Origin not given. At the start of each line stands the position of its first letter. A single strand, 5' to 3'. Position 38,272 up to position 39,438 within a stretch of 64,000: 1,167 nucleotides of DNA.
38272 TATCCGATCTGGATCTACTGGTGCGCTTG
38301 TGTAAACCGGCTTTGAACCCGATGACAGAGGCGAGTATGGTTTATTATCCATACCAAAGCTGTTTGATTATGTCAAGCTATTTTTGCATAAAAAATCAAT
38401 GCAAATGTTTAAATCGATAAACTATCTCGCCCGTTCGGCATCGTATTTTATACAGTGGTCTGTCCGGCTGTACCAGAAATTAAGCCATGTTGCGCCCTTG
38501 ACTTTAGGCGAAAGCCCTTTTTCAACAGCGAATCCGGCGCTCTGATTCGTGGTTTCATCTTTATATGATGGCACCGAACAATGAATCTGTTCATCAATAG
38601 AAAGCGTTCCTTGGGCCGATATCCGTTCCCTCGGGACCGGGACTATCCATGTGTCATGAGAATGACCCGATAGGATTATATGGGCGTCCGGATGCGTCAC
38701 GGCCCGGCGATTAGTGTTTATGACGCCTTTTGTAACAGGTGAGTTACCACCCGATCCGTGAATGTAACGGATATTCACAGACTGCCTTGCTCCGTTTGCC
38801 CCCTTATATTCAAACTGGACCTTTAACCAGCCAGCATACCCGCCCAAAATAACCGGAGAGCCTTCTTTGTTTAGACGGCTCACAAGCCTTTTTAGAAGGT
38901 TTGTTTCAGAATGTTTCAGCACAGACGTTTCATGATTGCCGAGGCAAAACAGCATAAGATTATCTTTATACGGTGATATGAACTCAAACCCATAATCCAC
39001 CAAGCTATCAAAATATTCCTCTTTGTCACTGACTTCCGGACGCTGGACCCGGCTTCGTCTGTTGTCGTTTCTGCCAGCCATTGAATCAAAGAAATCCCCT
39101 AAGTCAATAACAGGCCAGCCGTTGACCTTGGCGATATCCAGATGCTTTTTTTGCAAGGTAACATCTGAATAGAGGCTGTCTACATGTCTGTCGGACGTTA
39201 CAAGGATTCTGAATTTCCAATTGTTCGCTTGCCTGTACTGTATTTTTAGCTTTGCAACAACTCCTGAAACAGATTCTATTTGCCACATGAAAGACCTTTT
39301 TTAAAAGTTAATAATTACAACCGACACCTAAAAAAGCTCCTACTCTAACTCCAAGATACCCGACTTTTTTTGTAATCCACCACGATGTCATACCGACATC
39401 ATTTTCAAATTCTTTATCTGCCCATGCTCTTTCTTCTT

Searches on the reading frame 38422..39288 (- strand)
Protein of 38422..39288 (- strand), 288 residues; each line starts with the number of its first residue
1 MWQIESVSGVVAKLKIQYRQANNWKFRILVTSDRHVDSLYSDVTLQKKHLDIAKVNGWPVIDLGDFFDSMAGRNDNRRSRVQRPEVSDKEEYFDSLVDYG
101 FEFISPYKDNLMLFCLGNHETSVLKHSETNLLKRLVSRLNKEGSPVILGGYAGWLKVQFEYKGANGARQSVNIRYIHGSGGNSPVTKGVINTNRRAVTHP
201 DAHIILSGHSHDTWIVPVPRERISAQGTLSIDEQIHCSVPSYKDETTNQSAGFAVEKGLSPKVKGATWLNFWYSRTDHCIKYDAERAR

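Call 94: search_protein_families(library=pfam, proteins=[window:38422-39288:-], max_evalue=1)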
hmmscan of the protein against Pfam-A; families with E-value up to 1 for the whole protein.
window:38422-39288:- (288 aa): 2 families
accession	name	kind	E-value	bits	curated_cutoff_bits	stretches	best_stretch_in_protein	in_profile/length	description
PF00149.33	Metallophos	-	1.8e-05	25.7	21.5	1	26-211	1-189/191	Calcineurin-like phosphoesterase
PF24281.2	HVO_2928_N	-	0.22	11.5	27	1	17-44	121-148/168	HVO_2928, N-terminal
